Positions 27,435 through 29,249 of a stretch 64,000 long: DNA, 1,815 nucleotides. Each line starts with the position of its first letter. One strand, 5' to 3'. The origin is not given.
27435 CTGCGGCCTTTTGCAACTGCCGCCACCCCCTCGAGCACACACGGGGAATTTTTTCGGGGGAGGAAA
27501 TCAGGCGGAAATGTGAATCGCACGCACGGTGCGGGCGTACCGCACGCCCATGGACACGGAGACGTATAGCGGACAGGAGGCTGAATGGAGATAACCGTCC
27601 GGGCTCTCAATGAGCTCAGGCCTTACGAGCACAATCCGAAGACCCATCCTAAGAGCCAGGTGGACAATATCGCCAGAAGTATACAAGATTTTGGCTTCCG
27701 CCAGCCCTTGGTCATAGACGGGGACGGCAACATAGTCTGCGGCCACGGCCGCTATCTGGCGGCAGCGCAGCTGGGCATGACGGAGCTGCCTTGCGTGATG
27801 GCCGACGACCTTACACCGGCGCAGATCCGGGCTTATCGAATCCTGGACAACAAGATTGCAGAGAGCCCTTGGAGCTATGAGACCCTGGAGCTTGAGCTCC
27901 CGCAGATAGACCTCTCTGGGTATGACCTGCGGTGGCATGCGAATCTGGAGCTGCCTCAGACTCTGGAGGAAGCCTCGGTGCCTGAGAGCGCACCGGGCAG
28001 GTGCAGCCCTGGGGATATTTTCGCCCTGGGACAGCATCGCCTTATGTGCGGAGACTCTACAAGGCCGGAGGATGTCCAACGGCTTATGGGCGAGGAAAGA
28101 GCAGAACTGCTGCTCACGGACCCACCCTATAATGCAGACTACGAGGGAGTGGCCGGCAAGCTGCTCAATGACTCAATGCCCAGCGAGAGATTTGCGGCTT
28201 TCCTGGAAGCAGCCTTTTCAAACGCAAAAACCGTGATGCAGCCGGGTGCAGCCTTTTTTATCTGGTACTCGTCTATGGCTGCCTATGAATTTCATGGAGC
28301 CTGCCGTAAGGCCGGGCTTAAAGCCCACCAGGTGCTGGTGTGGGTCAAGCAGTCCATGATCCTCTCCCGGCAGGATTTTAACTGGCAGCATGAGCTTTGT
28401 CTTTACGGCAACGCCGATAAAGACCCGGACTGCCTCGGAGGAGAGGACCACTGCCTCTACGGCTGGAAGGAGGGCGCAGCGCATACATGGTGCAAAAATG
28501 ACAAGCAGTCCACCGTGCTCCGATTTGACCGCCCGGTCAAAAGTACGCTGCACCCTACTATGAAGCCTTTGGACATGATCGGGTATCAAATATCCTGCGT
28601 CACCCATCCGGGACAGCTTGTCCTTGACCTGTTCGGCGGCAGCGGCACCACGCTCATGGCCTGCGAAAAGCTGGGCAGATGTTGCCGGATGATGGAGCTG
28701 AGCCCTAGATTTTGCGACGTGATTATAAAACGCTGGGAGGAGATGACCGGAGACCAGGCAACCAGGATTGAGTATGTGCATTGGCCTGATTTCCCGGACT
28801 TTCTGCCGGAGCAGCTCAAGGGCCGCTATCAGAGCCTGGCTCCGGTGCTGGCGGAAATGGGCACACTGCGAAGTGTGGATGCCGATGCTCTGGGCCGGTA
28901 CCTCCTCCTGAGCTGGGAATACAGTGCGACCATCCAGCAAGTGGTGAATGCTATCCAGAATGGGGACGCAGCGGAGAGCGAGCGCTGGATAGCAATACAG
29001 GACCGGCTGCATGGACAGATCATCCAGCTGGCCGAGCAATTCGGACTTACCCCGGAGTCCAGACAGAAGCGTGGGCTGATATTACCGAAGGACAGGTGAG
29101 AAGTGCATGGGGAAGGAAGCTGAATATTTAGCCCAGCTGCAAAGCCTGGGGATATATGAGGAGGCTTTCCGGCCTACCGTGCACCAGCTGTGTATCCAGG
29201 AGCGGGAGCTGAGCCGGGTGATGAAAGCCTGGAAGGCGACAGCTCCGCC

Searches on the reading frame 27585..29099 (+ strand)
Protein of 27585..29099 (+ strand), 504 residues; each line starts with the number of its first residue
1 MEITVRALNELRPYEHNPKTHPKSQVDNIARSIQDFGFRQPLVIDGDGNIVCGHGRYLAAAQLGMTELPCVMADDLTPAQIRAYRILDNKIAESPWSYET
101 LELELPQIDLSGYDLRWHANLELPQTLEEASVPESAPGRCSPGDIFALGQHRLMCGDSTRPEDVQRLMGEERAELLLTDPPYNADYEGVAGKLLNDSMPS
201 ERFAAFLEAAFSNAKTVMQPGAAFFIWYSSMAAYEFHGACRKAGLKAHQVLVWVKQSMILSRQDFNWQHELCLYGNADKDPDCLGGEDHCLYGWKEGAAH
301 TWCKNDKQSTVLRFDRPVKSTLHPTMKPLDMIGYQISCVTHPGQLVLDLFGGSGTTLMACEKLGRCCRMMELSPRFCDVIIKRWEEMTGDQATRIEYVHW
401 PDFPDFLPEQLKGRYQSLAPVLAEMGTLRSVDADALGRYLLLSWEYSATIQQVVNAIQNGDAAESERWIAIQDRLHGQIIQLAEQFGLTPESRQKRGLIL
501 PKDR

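Call 52: search_protein_families(library=pfam, proteins=[window:27585-29099:+], max_evalue=0.01)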
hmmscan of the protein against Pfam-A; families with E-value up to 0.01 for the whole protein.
window:27585-29099:+ (504 aa): 4 families
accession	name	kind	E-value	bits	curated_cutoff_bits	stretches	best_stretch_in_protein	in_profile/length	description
PF01555.25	N6_N4_Mtase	-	3.6e-25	89.7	26.7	1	175-381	3-220/221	DNA methylase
PF05119.17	Terminase_4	-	1.3e-07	32.3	24.7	1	414-495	4-90/98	Phage terminase, small subunit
PF02195.25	ParB_N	-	3.1e-05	24.4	26.3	1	9-89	9-93/95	ParB N-terminal domain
PF03602.21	Cons_hypoth95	-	0.0046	17.1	24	0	341-390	40-90/182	Conserved hypothetical protein 95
